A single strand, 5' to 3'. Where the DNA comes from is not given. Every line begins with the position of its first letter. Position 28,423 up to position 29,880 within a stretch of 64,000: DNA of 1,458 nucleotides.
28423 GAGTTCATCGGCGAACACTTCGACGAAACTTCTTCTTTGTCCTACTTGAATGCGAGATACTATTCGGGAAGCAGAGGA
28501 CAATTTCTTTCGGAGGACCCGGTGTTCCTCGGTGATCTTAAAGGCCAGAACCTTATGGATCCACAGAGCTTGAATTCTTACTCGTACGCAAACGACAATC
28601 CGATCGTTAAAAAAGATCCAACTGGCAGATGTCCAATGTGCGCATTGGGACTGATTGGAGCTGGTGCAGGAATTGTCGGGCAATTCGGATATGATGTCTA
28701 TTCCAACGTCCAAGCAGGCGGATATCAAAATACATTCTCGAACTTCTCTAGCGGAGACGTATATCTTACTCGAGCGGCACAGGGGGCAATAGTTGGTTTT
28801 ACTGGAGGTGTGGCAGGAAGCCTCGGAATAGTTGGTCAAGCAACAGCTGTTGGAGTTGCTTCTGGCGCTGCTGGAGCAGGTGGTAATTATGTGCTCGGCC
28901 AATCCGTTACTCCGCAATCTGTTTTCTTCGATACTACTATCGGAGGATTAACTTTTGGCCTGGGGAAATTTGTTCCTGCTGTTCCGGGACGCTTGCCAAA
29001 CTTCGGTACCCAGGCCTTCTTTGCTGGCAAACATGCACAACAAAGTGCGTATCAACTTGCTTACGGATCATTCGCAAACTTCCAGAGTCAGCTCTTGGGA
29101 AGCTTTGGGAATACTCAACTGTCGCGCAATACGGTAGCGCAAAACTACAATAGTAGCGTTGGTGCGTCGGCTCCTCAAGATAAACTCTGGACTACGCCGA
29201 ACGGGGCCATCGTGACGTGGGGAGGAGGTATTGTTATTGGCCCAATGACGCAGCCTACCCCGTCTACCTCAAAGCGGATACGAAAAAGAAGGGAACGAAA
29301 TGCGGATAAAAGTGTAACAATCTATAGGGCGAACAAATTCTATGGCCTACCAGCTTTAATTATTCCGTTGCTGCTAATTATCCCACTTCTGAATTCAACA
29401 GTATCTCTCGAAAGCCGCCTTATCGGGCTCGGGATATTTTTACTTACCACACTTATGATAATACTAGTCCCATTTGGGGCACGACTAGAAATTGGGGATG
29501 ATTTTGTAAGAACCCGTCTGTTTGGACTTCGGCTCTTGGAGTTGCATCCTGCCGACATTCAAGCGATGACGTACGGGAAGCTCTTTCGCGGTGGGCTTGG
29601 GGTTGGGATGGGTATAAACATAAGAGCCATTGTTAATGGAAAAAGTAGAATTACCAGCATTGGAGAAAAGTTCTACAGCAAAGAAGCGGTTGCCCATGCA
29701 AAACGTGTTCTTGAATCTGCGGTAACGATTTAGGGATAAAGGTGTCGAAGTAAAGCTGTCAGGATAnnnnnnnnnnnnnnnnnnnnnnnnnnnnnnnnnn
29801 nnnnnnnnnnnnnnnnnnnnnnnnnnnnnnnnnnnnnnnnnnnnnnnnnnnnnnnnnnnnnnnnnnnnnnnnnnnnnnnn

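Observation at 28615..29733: Compositionally foreign RHS C-terminal toxin module with an in-frame, SD-preceded, two-TM putative immunity tail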

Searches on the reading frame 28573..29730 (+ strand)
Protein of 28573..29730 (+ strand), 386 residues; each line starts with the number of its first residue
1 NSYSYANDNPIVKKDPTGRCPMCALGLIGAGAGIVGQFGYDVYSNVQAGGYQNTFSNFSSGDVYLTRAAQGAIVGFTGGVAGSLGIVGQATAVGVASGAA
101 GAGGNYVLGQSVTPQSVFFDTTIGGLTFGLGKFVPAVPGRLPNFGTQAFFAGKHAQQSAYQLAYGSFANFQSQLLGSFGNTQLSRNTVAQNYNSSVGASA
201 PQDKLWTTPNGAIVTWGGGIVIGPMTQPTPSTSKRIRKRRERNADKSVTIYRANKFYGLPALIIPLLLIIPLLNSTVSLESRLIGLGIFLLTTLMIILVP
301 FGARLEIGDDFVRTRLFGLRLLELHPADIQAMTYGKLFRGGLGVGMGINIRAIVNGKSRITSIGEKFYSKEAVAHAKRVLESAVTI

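Call 4: search_protein_families(library=pfam, proteins=[window:28573-29730:+], max_evalue=1)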
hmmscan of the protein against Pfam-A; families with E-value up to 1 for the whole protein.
window:28573-29730:+ (386 aa): 2 families
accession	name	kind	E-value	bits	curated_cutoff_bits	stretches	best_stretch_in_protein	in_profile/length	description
PF04224.18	DUF417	-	0.016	15.2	27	1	238-300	71-133/175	Protein of unknown function, DUF417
PF10817.14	DUF2563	-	0.048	14.7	21.2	1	145-194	12-58/104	Protein of unknown function (DUF2563)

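Call 23: search_protein_representatives(protein=window:28627-29730:+)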
Query: 368 residues. Proteins with E-value up to 0.001 (for the whole library): 157; up to 1e-10: 69; up to 1e-30: 17. The best 150 are listed.
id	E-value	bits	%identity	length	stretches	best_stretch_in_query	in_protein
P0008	2.4e-65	237.5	59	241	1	6-215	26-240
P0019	1.8e-62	228.0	42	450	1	1-363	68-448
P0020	1.6e-57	211.8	55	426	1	6-217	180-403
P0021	2.1e-50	188.4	64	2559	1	1-166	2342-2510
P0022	6.6e-46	173.6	61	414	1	1-160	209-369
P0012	2.6e-45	171.6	56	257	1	2-177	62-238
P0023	3.9e-44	167.7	57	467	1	1-169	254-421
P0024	2.3e-41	158.6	50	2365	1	2-200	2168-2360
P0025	8.3e-41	156.8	56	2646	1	9-176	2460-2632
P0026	3.8e-35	138.2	57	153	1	79-217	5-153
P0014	6.1e-35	137.5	52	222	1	13-205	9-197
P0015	9.8e-34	133.5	52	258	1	10-161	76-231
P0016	1.8e-33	132.6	51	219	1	6-168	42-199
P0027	6.2e-33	130.9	50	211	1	10-166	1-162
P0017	1.7e-31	126.2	68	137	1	6-112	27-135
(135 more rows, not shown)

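Call 26: find_encoding_contigs(protein=P0019, flank=5000, max_places=4)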
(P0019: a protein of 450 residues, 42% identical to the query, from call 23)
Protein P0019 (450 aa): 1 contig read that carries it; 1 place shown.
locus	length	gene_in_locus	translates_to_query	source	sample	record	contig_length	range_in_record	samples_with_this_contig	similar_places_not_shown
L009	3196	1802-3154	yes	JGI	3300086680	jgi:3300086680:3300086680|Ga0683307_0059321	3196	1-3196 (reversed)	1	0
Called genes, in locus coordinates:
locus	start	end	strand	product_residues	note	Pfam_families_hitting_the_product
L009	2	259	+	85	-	?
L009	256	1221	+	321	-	PF04392:ABC_sub_bind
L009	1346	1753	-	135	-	-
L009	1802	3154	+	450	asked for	-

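Call 27: find_encoding_contigs(protein=P0020, flank=3000, max_places=3)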
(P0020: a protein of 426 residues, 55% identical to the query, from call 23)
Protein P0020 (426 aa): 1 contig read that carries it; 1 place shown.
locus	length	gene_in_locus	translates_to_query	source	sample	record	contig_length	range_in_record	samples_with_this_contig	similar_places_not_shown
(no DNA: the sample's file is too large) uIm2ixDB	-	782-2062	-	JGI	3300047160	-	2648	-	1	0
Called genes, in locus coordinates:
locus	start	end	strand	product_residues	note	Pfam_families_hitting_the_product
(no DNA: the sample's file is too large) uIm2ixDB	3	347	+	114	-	?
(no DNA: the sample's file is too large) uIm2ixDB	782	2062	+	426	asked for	PF25023:TEN_YD-shell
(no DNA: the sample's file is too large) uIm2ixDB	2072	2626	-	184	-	-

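Call 84: find_homologous_proteins(query=A5, max_evalue=0.001)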
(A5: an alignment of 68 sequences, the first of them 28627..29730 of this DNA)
Query A5 (68 sequences) (368 aa, profile of the alignment): 722 proteins with E <= 0.001 among 8000 candidates; the best 120 are listed.
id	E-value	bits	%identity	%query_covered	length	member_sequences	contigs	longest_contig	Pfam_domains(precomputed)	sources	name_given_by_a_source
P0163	3.3e-157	541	52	98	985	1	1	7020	PF25023.2,PF03534.19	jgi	-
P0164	8.1e-156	537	49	100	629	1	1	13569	PF05593.20,PF25023.2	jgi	jgi:RHS repeat-associated protein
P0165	5.0e-129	449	51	79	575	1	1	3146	PF25023.2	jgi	jgi:RHS repeat-associated protein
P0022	1.5e-108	381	59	41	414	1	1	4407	PF25023.2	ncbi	-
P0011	4.0e-108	380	52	54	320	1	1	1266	PF25023.2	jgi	-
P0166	2.3e-105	371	54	43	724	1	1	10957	PF25023.2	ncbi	ncbi:MAG: hypothetical protein RJA61_737, partial [Candidatus Parcubacteria bacterium]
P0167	2.9e-104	367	48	59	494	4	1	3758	PF05593.20,PF25023.2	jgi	-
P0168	8.0e-104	366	69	43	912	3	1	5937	PF05593.20,PF25023.2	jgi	jgi:RHS repeat-associated protein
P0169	4.2e-101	357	68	45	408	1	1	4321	PF25023.2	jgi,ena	-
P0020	9.1e-100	352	51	55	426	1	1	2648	PF25023.2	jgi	jgi:RHS repeat-associated protein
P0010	4.8e-99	350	53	46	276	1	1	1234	-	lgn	-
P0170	1.5e-98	348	45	56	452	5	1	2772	PF25023.2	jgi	jgi:RHS repeat-associated protein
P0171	1.5e-96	342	46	58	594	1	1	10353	PF25023.2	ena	-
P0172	1.5e-96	342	63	43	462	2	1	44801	PF25023.2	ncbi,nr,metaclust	ncbi:MAG: YD repeat protein [Parcubacteria group bacterium GW2011_GWA2_51_10]|nr:MAG: YD repeat prot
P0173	2.3e-96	341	54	45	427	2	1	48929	PF25023.2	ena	-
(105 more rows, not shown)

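Call 86: find_encoding_contigs(protein=P0163, flank=3000, max_places=2)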
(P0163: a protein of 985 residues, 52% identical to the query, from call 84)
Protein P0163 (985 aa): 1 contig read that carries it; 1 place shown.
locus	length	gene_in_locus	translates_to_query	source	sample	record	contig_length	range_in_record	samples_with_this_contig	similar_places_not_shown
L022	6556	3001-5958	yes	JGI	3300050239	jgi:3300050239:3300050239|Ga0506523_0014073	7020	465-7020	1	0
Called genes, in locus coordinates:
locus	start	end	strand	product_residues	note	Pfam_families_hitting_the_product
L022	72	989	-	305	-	PF02735:Ku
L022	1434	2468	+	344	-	-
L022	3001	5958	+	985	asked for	PF03534:SpvB, PF25023:TEN_YD-shell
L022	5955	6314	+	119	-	PF14076:DUF4258 (weak)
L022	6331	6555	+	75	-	?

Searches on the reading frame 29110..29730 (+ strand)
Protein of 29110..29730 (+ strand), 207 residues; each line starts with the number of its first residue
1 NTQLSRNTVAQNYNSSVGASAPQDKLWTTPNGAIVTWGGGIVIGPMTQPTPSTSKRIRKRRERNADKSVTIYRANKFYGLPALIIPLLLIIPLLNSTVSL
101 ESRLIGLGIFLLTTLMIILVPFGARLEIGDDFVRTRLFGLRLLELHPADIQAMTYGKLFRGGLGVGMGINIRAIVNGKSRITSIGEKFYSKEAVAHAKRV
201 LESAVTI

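Call 75: find_related_loci(query=window:29110-29730:+, collection=genome_contigs, flank=3000)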
Query window:29110-29730:+ (207 aa) in genome_contigs; peptide patterns used: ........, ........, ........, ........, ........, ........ (x = any residue, [..] = any of these).
226 stretches matched a pattern; 1 encode a relative of the query (tblastn E <= 1e-3); 1 distinct loci.
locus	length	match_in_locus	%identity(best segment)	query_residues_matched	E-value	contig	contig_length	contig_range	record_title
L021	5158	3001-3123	49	119-152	1e-6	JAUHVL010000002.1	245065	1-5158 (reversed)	MAG: bacterium isolate 1_bin.12 NODE_42_length_245065_cov_1.405062, whole genome shotgun sequence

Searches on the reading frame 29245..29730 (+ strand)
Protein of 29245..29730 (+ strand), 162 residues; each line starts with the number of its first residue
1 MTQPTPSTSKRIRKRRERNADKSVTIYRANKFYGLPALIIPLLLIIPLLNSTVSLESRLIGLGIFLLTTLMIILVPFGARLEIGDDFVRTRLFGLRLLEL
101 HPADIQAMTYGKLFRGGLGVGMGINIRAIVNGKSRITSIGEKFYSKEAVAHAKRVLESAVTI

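Call 4: search_protein_families(library=pfam, proteins=[window:29245-29730:+], max_evalue=1)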
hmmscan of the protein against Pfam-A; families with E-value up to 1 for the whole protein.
window:29245-29730:+ (162 aa): 1 family
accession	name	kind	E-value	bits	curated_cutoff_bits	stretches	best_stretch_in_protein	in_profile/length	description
PF04224.18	DUF417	-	0.0048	16.9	27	1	14-76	71-133/175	Protein of unknown function, DUF417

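Call 5: find_homologous_proteins(query=window:29245-29730:+, max_evalue=0.01)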
Query window:29245-29730:+ (162 aa): 5 proteins with E <= 0.01 among 135 candidates.
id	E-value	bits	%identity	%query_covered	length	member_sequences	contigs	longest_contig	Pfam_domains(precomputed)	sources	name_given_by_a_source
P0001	1.3e-59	218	75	83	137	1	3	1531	-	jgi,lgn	jgi:hypothetical protein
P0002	9.5e-58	212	75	85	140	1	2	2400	-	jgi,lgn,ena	-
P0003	1.7e-57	211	73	83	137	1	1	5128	-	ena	-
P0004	3.1e-45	172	67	74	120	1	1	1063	-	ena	-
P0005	3.0e-25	107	41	83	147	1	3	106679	-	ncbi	-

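Call 14: find_encoding_contigs(protein=P0002, flank=3000, max_places=3)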
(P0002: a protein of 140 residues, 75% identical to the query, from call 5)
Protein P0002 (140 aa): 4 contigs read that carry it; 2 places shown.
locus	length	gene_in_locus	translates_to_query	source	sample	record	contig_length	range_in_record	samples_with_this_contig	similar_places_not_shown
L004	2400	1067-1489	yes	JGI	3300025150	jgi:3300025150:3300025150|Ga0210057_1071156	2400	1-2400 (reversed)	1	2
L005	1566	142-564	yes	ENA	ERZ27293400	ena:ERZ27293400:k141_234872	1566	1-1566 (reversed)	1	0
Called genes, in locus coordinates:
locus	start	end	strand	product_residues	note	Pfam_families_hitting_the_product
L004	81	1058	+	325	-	-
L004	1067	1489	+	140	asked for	-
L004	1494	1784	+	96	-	-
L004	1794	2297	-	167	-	-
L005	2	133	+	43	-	?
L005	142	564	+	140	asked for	-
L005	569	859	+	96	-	-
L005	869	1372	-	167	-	-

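Call 17: find_encoding_contigs(protein=P0003, flank=4000, max_places=3)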
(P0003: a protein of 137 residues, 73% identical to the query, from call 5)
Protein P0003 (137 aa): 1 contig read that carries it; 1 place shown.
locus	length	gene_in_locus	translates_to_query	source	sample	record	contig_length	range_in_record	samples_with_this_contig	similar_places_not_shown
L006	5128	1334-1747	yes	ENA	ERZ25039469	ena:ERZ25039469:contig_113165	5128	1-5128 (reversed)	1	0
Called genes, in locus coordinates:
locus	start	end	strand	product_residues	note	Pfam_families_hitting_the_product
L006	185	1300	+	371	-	PF25023:TEN_YD-shell (weak)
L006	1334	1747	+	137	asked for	-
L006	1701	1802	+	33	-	-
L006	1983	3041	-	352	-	PF03480:DctP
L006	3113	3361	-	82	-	PF28502:PAB_middle (faint)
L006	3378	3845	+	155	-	-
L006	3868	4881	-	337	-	PF00211:Guanylate_cyc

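Call 18: find_encoding_contigs(protein=P0005, flank=6000, max_places=3)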
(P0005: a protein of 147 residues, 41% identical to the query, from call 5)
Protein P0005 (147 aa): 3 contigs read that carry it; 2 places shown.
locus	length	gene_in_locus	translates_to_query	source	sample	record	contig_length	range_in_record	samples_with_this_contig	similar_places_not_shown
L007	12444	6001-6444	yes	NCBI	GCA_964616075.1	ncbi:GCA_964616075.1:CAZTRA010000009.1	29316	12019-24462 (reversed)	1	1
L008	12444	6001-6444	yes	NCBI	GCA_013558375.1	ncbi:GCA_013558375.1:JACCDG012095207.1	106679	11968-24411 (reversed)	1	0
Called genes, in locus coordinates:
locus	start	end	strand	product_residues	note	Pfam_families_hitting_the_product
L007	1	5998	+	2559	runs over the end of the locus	PF03534:SpvB, PF12256:TcdB_toxin_midN (weak), PF05593:RHS_repeat (weak), PF13385:Laminin_G_3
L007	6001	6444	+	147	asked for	-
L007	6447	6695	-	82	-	-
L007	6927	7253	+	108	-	-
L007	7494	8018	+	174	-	-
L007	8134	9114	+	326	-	PF17957:Big_7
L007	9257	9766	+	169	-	PF07963:N_methyl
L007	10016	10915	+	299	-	PF03462:PCRF, PF00472:RF-1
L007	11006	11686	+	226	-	PF00931:NB-ARC (faint), PF02463:SMC_N (weak), PF00005:ABC_tran, PF13304:AAA_21 (faint)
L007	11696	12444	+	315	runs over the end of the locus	PF18075:FtsX_ECD, PF02687:FtsX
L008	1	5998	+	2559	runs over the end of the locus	PF03534:SpvB, PF12256:TcdB_toxin_midN (weak), PF05593:RHS_repeat (weak), PF13385:Laminin_G_3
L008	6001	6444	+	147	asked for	-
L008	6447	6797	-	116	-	-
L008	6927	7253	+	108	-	-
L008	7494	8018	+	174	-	-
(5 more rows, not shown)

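Call 34: find_related_loci(query=A2, collection=metagenome_contigs, flank=3000)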
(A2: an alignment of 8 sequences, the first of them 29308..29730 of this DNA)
Query A2 (141 aa) in metagenome_contigs; peptide patterns used: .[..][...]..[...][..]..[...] (x = any residue, [..] = any of these).
158 stretches matched a pattern; 9 encode a relative of the query (tblastn E <= 1e-3); 9 distinct loci.
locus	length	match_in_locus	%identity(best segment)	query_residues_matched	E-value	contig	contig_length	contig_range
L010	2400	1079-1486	76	1-136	9e-55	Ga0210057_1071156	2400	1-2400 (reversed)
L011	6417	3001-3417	58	1-137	2e-41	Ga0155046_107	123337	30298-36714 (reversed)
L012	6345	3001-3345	45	25-137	1e-28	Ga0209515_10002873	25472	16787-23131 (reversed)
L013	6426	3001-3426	41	2-136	2e-26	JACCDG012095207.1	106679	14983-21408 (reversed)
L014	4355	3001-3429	40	1-137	2e-25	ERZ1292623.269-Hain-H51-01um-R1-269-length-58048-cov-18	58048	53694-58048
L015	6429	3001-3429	40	1-137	6e-21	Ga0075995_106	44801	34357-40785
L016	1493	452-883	37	1-139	3e-17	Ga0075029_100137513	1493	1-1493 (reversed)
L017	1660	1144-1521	33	22-137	2e-16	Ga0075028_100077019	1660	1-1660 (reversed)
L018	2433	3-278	39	49-139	7e-14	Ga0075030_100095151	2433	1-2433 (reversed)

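Call 54: predict_structure(alignment_id=A3)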
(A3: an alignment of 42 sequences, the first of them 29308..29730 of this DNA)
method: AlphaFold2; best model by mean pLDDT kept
length: 141 residues; sequences in the alignment: 42
mean_pLDDT: 92.4   pTM: 0.82
mean pLDDT of the five models: 92.4, 92.3, 92.0, 90.8, 90.4
residues with pLDDT >= 90: 110; 70-90: 26; 50-70: 5; < 50: 0
segments of 3 or more residues with pLDDT < 50: none
pLDDT, mean of each block of 10 residues (from residue 1): 96 91 85 90 93 96 98 97 96 76 96 97 97 89 53
secondary structure, 60 per line:
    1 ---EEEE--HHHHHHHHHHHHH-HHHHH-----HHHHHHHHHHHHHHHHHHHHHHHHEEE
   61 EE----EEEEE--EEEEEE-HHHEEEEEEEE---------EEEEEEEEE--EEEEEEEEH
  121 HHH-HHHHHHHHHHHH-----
elements in order: E4-7 H10-22 H24-28 H34-57 E58-62 E67-71 E74-79 E84-91 E101-109 E112-119 H120-123 H125-136

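Call 59: search_protein_families(library=pfam, alignment_id=A3, max_evalue=0.1)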
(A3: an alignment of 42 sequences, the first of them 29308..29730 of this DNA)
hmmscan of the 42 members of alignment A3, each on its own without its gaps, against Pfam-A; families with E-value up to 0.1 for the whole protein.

A. member 1, window:29308-29730:+ (141 aa): 1 family
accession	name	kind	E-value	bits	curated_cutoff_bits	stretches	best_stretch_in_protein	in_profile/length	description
PF04224.18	DUF417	-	0.088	12.8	27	0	4-55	82-133/175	Protein of unknown function, DUF417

B. families by the number of members that match (of 42 scanned): 18 families
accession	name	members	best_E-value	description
PF20197.3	DUF6560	2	0.0041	Family of unknown function (DUF6560)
PF20990.2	DUF2207_C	2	0.0056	Predicted membrane protein (DUF2207) C-terminal domain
PF11174.13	DUF2970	2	0.044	Protein of unknown function (DUF2970)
PF15361.11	RIC3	1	0.00027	Resistance to inhibitors of cholinesterase homologue 3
PF08958.15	DUF1871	1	0.0021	Domain of unknown function (DUF1871)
PF11533.15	AtzH-like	1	0.013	AtzH-like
PF00999.27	Na_H_Exchanger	1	0.026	Sodium/hydrogen exchanger, transmembrane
PF18690.6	DUF5639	1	0.027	Family of unknown function (DUF5639)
PF04246.17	RseC_MucC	1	0.027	Positive regulator of sigma(E), RseC/MucC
PF07695.17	7TMR-DISM_7TM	1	0.029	7TM diverse intracellular signalling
PF06772.16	LtrA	1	0.033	Bacterial low temperature requirement A protein (LtrA)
PF25221.1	5TMH_Lnb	1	0.048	Lnb transmembrane domain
PF04884.20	UVB_sens_prot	1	0.061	Vitamin B6 photo-protection and homoeostasis domain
PF06451.17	Moricin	1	0.066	Moricin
PF17255.8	EbsA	1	0.085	EbsA-like protein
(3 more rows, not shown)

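Call 63: search_solved_structures(query=A3, max_evalue=1)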
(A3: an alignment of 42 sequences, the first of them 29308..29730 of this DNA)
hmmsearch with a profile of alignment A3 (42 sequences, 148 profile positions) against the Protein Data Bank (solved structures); distinct sequences matched with E-value up to 1: 0.

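Call 77: search_protein_families(library=ncbifam, proteins=[window:29245-29730:+], max_evalue=0.1)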
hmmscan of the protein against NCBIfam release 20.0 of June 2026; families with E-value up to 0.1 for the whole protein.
window:29245-29730:+ (162 aa): 0 families
